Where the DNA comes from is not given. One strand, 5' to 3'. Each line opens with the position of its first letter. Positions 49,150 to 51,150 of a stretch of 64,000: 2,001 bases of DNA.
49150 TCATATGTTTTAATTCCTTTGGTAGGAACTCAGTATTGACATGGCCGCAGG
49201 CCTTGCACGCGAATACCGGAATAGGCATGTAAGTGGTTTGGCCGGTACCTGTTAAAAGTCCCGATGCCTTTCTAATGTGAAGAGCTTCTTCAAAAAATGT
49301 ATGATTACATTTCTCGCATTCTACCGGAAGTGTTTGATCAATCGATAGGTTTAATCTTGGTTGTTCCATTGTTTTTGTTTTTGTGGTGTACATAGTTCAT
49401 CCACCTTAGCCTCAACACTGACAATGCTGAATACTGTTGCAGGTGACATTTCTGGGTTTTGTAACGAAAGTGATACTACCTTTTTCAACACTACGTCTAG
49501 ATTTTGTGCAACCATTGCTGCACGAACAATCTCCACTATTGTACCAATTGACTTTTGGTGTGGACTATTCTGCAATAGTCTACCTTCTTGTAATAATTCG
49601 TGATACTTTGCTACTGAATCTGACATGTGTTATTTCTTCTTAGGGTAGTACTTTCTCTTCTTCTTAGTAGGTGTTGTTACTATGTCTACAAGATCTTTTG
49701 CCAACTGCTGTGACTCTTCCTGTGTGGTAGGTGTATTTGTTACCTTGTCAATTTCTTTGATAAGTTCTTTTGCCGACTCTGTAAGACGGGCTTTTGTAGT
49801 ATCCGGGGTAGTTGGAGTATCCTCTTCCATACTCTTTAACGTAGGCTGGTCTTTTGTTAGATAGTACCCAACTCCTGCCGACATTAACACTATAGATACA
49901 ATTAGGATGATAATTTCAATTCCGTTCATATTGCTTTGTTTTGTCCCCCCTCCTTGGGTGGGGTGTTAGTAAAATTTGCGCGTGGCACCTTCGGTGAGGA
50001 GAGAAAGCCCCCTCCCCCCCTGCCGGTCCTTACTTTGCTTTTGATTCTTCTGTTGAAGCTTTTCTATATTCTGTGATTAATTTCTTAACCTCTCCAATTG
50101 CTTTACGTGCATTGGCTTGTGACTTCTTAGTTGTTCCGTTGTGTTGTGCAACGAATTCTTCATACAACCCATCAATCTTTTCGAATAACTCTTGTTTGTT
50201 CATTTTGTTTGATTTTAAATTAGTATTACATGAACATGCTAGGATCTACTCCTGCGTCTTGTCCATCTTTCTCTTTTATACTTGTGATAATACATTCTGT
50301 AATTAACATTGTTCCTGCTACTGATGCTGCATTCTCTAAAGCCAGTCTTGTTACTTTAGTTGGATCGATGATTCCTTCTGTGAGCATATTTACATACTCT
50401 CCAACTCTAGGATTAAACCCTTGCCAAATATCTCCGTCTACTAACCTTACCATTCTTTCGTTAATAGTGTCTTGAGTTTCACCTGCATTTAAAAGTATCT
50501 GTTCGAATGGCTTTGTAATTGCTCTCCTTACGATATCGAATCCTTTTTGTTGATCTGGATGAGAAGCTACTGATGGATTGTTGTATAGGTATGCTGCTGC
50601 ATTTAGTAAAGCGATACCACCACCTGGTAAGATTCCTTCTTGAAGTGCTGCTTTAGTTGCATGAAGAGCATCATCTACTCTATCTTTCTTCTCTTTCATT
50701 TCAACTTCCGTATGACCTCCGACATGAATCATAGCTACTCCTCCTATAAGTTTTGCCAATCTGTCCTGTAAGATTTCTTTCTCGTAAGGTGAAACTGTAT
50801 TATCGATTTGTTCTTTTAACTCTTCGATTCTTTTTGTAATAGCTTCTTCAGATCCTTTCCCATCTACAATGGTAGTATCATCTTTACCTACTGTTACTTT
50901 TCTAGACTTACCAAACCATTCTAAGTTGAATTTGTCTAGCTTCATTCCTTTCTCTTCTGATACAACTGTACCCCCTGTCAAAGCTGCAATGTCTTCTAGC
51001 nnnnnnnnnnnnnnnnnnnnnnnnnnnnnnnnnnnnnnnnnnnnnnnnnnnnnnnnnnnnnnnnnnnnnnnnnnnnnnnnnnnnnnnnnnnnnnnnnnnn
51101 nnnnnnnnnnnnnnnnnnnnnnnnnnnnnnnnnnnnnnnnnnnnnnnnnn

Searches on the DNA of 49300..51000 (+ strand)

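Call 8: search_rna_families(source=window, start=49800, end=50220, threshold=evalue, max_evalue=10, show_alignments=4)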
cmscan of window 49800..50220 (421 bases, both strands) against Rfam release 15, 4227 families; matches with E-value up to 10: 3.
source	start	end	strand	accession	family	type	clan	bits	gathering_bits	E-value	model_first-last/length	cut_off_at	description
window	49843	49967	-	RF02890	SprC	Gene; sRNA;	-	16.2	100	6.9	1-153/153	no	Small pathogenicity island RNA C (srn_3610)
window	49996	50023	-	RF02023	mir-1208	Gene; miRNA;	-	14.9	90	5.8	23-50/73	no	mir-1208 microRNA precursor family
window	49864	49900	-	RF01343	CRISPR-DR33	Gene; CRISPR;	-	14.6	39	4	1-37/37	no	CRISPR RNA direct repeat element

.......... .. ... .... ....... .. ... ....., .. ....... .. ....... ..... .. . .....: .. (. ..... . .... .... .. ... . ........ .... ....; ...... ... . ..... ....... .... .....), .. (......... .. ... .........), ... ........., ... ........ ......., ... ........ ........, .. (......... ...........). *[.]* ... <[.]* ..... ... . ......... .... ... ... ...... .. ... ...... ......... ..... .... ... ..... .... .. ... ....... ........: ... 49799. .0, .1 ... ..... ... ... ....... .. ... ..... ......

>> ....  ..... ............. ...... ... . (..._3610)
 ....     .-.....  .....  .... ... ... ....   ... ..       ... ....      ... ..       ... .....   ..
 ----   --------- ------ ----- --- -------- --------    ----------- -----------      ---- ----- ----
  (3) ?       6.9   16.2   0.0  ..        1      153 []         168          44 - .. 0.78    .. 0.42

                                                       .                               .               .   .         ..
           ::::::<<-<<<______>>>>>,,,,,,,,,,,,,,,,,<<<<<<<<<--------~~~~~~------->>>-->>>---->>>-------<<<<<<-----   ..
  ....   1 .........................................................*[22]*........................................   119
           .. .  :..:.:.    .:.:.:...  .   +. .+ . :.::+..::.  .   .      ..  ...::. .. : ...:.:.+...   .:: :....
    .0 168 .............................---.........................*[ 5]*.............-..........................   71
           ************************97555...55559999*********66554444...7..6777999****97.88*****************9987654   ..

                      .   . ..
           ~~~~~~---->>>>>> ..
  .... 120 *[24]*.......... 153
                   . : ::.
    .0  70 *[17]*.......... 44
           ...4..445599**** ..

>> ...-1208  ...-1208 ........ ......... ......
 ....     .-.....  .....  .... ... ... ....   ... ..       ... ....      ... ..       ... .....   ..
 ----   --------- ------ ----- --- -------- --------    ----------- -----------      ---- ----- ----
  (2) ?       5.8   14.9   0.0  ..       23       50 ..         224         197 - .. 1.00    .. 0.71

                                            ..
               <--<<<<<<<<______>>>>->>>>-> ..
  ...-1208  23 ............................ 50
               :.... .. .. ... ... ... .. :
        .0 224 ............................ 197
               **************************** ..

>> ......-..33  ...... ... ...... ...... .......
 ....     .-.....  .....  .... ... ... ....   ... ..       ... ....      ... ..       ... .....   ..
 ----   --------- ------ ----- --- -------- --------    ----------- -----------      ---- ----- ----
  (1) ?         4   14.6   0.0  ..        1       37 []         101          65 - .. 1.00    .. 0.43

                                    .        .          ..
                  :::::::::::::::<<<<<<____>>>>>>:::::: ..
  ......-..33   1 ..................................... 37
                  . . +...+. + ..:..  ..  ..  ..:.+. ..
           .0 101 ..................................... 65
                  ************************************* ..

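Call 11: search_dna_similar(query=window:49300-51000:+, collection=phages, mode=distant, max_rows=30)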
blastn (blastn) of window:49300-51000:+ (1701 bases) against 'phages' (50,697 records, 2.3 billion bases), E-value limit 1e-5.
Records with a match: 25; places in all: 25; records where one place covers at least 80% of the query: 4.
Best place of each record, by identity: 80-90% 2; 60-80% 23.
By first word of the organism name: Bacteroides 6; Vibrio 6; Flavobacterium 4; Cellulophaga 3; Acinetobacter 2; uncultured 2; Bacteriophage 1; Salmonella 1.
By host as written in the record: - 5; Flavobacterium sp. LMO8 4; Cellulophaga baltica NN016038 2; Vibrio alginolyticus CECT 521 2; Bacteroides thetaiotaomicron VPI-5490 1; Bacteroides thetaiotaomicron VPI-5494 1; Bacteroides thetaiotaomicron VPI-5485 1; Bacteroides thetaiotaomicron VPI-5487 1; and 8 more.
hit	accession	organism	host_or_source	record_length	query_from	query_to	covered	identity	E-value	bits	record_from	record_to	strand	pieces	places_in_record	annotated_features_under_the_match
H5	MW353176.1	Flavobacterium phage vB_FspM_immuto_3-5A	Flavobacterium sp. LMO8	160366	8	1701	100%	77.6%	0e+0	1301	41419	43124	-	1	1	chaperonin GroEL | flagellar basal body-associated protein | hypothetical protein (x2) | Zn-finger protein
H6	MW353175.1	Flavobacterium phage vB_FspM_immuto_2-6A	Flavobacterium sp. LMO8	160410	8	1701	100%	77.5%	0e+0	1297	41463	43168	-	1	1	chaperonin GroEL | flagellar basal body-associated protein | hypothetical protein (x2) | Zn-finger protein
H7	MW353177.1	Flavobacterium phage vB_FspM_immuto_13-6C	Flavobacterium sp. LMO8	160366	8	1701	100%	77.5%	0e+0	1297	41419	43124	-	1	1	chaperonin GroEL | flagellar basal body-associated protein | hypothetical protein (x2) | Zn-finger protein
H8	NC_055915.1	Flavobacterium phage vB_FspM_immuto_2-6A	Flavobacterium sp. LMO8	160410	8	1701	100%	77.5%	0e+0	1297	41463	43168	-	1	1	chaperonin groEL | flagellar basal body-associated protein | hypothetical protein (x2) | Zn-finger protein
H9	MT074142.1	Bacteroides phage DAC23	Bacteroides thetaiotaomicron VPI-5490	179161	1310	1488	11%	75.4%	5e-26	125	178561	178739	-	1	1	hypothetical protein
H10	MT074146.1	Bacteroides phage SJC03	Bacteroides thetaiotaomicron VPI-5494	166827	1310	1488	11%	75.4%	5e-26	125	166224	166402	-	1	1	hypothetical protein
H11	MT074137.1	Bacteroides phage DAC16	Bacteroides thetaiotaomicron VPI-5485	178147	1310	1488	11%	74.9%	2e-24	121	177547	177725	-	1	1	hypothetical protein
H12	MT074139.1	Bacteroides phage DAC19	Bacteroides thetaiotaomicron VPI-5487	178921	1310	1488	11%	74.9%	2e-24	121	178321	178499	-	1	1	hypothetical protein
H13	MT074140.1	Bacteroides phage DAC20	Bacteroides thetaiotaomicron VPI-5488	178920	1310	1488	11%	74.9%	2e-24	121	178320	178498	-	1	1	hypothetical protein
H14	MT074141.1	Bacteroides phage DAC22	Bacteroides thetaiotaomicron VPI-5489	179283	1310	1488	11%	74.9%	2e-24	121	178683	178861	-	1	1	hypothetical protein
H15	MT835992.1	Bacteriophage sp.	human fecal samples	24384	1317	1484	10%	70.2%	7e-12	79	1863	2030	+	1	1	record has no annotation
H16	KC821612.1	Cellulophaga phage phi40:1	Cellulophaga baltica NN015840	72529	1293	1446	9%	70.8%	9e-11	76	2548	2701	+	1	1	chaperonin GroEL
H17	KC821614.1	Cellulophaga phage phi38:1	Cellulophaga baltica NN016038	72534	1293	1446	9%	70.8%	9e-11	76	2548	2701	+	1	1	chaperonin GroEL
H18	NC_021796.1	Cellulophaga phage phi38:1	Cellulophaga baltica NN016038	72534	1293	1446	9%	70.8%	9e-11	76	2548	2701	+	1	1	chaperonin groEL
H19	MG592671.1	Vibrio phage 2.275.O._10N.286.54.E11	Vibrio cyclitrophicus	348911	1317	1445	8%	71.3%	4e-8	67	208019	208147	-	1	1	HSP60 family chaperonin GroEL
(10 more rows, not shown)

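Call 12: get_annotated_region(hit=H5, flank=1500)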
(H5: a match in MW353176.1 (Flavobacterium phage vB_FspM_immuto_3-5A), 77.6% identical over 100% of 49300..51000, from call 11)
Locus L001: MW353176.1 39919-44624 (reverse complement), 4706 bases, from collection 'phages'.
description: Flavobacterium phage vB_FspM_immuto_3-5A, complete genome.
organism: Flavobacterium phage vB_FspM_immuto_3-5A (NCBI taxid 2801478)
taxonomy: Viruses; Duplodnaviria; Heunggongvirae; Uroviricota; Caudoviricetes; Immutovirus
host: Flavobacterium sp. LMO8; source: Baltic Sea mesocosm; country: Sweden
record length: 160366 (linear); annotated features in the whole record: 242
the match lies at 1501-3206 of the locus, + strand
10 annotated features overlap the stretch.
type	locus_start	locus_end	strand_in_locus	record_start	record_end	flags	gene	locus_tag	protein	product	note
CDS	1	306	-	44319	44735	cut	-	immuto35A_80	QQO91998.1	holin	Phage-related holin (Lysis protein)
CDS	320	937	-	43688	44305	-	-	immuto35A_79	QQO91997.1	putative chitinase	-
CDS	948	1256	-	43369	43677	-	-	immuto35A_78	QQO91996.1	hypothetical protein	-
CDS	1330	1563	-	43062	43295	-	-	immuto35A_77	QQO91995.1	Zn-finger protein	-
CDS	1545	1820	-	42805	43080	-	-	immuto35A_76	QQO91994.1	hypothetical protein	-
CDS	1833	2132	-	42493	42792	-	-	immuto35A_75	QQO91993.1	flagellar basal body-associated protein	Flagellar basal body-associated protein, FliL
CDS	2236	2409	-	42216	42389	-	-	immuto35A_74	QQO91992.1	hypothetical protein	-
CDS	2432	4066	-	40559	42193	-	-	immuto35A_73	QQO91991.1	chaperonin GroEL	Chaperonin GroEL (HSP60 family), GroL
CDS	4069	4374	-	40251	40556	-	-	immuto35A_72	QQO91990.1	co-chaperonin GroES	Co-chaperonin GroES (HSP10), GroS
CDS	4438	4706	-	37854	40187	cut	-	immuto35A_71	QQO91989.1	DNA polymerase family A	-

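Call 35: search_with_rna_model(model_id=R1, sources=[L047, L048, L049, L050, L051, L052, L053, L054, L055, L056, L057, L058, L059, L060, L061, L062, L063, L064, L065, L066, L067, L068, L069, L070, L071, L072, L073, L074, L075, L076, L077, L078, L079, L080, L081, L082, L083, L084, L085, L086, L087, L088, L089, L090, L091, L092, L093, L094, L095, L096, L097, L098, L099, L100, L101, L102, L103, L104, L105, L106, L107, L108, L109, L110, L111, L112, L113, L114, L115, L116, L117, L118, L119, L120, L121, L122, L123, L124, L125, L126, L007, L013, L018, L040, L044, L003, L012, L014, L016, L017, L019, L021, L022, L028, L030, L032, L035, L039, window, L127], max_evalue=1, make_alignment=true)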
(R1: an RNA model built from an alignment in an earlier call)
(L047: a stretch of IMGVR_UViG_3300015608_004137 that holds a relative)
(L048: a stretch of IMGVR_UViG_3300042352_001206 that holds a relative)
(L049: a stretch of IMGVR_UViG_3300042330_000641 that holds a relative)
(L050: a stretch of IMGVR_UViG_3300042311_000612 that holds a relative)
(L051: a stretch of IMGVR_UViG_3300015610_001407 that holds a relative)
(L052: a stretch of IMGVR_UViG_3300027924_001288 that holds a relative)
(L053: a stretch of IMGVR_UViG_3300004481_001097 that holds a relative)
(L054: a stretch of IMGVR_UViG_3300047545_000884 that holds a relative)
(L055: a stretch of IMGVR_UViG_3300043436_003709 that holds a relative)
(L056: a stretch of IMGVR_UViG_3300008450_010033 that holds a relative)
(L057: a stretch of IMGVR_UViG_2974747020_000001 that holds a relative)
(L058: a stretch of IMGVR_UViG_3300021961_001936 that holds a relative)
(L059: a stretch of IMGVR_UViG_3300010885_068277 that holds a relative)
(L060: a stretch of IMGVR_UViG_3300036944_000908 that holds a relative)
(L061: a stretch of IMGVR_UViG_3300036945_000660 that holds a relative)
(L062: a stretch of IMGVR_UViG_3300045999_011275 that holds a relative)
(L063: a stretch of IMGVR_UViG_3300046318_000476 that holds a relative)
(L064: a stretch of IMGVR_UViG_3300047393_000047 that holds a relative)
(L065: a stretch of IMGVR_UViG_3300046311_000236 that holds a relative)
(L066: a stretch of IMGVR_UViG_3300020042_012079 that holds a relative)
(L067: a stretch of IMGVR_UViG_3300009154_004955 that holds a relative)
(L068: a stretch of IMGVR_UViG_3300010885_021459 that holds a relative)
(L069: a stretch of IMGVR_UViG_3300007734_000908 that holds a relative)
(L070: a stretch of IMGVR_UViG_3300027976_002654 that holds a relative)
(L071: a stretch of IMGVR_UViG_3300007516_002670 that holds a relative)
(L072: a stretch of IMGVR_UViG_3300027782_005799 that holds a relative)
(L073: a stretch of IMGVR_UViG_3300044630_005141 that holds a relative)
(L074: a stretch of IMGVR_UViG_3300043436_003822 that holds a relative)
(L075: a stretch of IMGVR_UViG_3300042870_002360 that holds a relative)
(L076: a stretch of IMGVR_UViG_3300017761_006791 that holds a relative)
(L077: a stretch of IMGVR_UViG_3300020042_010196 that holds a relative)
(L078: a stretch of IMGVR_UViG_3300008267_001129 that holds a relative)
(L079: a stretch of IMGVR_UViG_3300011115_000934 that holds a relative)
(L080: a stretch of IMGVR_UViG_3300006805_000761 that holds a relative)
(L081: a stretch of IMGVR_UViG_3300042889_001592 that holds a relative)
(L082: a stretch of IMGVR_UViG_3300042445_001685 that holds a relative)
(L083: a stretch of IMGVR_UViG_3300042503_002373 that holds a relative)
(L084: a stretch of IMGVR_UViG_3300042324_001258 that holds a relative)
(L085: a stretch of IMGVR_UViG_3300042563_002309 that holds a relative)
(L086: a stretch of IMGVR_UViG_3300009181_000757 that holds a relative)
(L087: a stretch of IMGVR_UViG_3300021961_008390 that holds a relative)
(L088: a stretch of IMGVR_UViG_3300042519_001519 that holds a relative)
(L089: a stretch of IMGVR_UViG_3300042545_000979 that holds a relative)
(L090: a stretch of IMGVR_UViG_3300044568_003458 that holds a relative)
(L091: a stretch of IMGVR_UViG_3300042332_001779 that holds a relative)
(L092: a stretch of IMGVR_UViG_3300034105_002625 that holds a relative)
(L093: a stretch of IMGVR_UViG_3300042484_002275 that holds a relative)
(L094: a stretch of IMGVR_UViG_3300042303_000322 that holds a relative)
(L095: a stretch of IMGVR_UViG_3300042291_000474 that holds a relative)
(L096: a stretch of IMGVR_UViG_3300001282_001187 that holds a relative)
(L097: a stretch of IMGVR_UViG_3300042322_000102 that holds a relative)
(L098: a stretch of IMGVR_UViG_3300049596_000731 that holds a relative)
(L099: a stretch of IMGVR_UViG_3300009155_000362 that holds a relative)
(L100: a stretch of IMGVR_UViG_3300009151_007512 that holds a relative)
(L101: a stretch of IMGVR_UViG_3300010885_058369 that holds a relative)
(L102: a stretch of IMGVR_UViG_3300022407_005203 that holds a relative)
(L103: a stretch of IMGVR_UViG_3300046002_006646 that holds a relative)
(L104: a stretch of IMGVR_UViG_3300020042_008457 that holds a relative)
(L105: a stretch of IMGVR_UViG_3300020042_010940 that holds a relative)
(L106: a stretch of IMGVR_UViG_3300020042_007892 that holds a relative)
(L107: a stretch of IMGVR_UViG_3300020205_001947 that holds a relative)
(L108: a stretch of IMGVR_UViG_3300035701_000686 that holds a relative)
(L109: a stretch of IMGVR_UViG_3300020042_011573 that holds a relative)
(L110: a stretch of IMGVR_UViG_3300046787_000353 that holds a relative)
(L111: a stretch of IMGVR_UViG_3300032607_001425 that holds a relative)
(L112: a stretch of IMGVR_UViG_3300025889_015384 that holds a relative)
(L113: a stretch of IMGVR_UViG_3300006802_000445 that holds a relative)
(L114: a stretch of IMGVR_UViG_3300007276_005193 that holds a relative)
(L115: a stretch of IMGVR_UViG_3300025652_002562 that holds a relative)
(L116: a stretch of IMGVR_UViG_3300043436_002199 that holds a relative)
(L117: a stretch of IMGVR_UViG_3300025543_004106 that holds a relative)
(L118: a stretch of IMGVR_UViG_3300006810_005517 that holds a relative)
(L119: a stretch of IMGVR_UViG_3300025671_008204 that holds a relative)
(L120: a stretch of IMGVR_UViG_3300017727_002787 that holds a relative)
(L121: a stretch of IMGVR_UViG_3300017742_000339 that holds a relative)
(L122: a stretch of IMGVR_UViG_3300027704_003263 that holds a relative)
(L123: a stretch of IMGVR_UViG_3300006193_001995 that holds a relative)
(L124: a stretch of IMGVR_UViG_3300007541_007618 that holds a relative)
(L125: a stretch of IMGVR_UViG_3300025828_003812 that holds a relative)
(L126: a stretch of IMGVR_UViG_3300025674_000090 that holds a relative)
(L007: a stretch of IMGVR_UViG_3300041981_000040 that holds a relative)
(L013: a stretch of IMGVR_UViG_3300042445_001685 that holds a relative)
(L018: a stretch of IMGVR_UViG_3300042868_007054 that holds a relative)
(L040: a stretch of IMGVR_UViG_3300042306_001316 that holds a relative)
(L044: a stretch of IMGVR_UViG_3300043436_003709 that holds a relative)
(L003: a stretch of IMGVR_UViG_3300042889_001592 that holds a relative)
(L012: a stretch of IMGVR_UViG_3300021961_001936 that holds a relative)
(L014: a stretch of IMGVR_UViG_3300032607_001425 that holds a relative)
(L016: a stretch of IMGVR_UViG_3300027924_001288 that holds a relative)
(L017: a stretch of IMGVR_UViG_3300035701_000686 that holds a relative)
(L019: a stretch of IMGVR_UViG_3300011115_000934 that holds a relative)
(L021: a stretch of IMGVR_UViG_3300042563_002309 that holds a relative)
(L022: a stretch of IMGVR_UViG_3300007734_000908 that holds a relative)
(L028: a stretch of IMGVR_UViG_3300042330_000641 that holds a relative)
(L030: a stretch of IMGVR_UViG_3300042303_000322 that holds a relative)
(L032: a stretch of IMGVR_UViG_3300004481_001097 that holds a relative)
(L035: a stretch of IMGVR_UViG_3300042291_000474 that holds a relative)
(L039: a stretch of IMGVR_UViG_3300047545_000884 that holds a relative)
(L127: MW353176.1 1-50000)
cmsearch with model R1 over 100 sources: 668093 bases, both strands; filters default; matches with E-value up to 1: 86.
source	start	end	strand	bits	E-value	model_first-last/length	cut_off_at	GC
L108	2489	2551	+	89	2.2e-22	1-62/62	no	0.56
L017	9322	9384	-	89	2.2e-22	1-62/62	no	0.56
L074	1189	1251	+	88.5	2.9e-22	1-62/62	no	0.57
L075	861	923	+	88.5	2.9e-22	1-62/62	no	0.57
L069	2672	2734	+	88.5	3e-22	1-62/62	no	0.57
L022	8772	8834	+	88.5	3e-22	1-62/62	no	0.57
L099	2671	2733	+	87.7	5e-22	1-62/62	no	0.57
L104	1182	1244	+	87.7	5.1e-22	1-62/62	no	0.57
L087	2671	2733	+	86.6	1.1e-21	1-62/62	no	0.54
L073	1335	1397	+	86.2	1.4e-21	1-62/62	no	0.54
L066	782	844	+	86.1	1.5e-21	1-62/62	no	0.54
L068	2472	2533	+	86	1.6e-21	1-62/62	no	0.56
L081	2671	2733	+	85.3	2.6e-21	1-62/62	no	0.57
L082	2671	2733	+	85.3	2.6e-21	1-62/62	no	0.57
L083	929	991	+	85.3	2.6e-21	1-62/62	no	0.57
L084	2671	2733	+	85.3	2.6e-21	1-62/62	no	0.57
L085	2671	2733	+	85.3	2.6e-21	1-62/62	no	0.57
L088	2671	2733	+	85.3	2.6e-21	1-62/62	no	0.57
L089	1046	1108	+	85.3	2.6e-21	1-62/62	no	0.57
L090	2671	2733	+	85.3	2.6e-21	1-62/62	no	0.57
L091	2671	2733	+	85.3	2.6e-21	1-62/62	no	0.57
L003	2845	2907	-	85.3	2.6e-21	1-62/62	no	0.57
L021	3979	4041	+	85.3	2.6e-21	1-62/62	no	0.57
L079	2674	2734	+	84.8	3.6e-21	1-62/62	no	0.54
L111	2671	2731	+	84.8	3.6e-21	1-62/62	no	0.54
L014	6710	6770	-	84.8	3.6e-21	1-62/62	no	0.54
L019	1303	1363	+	84.8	3.6e-21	1-62/62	no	0.54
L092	2671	2733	+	84.2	5e-21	1-62/62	no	0.59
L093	2671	2733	+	84.2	5e-21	1-62/62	no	0.59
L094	2671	2733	+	84.2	5e-21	1-62/62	no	0.59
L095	2671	2733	+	84.2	5e-21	1-62/62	no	0.59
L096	2671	2733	+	84.2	5e-21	1-62/62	no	0.59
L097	2671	2733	+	84.2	5e-21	1-62/62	no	0.59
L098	1210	1272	+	84.2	5e-21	1-62/62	no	0.59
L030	560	622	-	84.2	5e-21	1-62/62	no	0.59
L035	8294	8356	+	84.2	5e-21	1-62/62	no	0.59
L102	1693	1753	+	83.2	9.8e-21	1-62/62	no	0.56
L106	1180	1240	+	83.2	9.8e-21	1-62/62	no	0.56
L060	2673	2735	+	82.4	1.7e-20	1-62/62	no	0.54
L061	2673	2735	+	82.4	1.7e-20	1-62/62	no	0.54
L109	1089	1151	+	81.1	4.2e-20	1-62/62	no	0.56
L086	2671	2733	+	80.9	4.5e-20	1-62/62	no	0.52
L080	2674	2735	+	79.3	1.4e-19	1-62/62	no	0.5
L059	2322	2384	+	77.7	3.8e-19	1-62/62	no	0.57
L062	349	411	+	77.3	5.2e-19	1-62/62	no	0.57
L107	2672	2732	+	77.1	5.7e-19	1-62/62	no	0.61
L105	2674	2734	+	76.6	8.1e-19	1-62/62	no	0.56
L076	2674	2734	+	75.6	1.5e-18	1-62/62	no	0.54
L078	2674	2734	+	75.6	1.5e-18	1-62/62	no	0.54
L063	2672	2733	+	74.6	3.1e-18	1-62/62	no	0.65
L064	2672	2733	+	74.6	3.1e-18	1-62/62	no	0.65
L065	2672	2733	+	74.6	3.1e-18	1-62/62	no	0.65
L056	2673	2735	+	66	9.5e-16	1-62/62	no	0.6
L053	2673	2738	+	61.4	2e-14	1-62/62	no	0.59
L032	2017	2082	-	61.4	2e-14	1-62/62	no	0.59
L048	2673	2738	+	60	4.9e-14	1-62/62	no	0.61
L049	2673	2738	+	60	4.9e-14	1-62/62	no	0.61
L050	1300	1365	+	60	4.9e-14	1-62/62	no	0.61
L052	2673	2738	+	60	4.9e-14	1-62/62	no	0.61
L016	6615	6680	+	60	4.9e-14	1-62/62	no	0.61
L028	10393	10458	+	60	4.9e-14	1-62/62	no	0.61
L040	1452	1515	-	58.6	1.3e-13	1-62/62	no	0.59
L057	2673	2738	+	57.6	2.6e-13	1-62/62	no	0.62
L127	42388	42453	+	57.6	2.6e-13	1-62/62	no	0.62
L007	3420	3479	-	54.1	2.6e-12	1-62/62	no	0.6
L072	2664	2725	+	53.5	3.8e-12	1-62/62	no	0.56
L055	2673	2739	+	52.2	9e-12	1-62/62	no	0.55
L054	2673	2738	+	47.2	2.6e-10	1-62/62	no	0.62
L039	861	926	-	47.2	2.6e-10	1-62/62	no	0.62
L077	2674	2736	+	46.9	3e-10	1-62/62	no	0.52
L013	2705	2768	-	46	5.6e-10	1-62/62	no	0.59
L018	1305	1368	-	46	5.6e-10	1-62/62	no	0.59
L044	426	489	-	46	5.6e-10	1-62/62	no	0.59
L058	2673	2738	+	44.7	1.3e-09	1-62/62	no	0.64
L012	6227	6292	-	44.7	1.3e-09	1-62/62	no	0.64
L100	2667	2735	+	44.6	1.4e-09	1-62/62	no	0.57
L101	1813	1881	+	44.6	1.4e-09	1-62/62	no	0.57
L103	2672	2733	+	38.1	1.1e-07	1-62/62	no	0.42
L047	2673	2741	+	31.8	6.9e-06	1-62/62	no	0.55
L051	2306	2369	+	29.9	2.5e-05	1-62/62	no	0.53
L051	1712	1775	+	22.1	0.0046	1-62/62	no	0.48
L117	2657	2720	+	18.1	0.066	1-62/62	no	0.55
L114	2662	2718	+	15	0.52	1-62/62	no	0.56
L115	336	392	+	15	0.52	1-62/62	no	0.56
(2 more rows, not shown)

Alignment A3: 86 matches aligned to the model, 93 columns, each read 5' to 3' on its own strand. Consensus structure (alignment columns), stored with it:
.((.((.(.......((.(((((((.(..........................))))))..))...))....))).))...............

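Call 59: search_rna_families(sources=[L081, L079, L114, L047, L103], threshold=evalue, max_evalue=1)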
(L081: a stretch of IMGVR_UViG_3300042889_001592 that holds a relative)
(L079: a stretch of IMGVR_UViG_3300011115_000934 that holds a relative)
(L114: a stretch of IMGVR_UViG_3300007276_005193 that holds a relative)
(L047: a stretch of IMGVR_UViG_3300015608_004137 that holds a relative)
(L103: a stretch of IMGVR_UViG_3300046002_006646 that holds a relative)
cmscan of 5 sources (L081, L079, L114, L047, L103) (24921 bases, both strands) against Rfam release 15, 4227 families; matches with E-value up to 1: 1.
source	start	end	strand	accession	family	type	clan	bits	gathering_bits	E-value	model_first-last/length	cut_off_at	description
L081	4278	4379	-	RF02706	TeloSII_ncR30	Gene; sRNA;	-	21.3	86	0.54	1-226/226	no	TeloSII non coding RNA 30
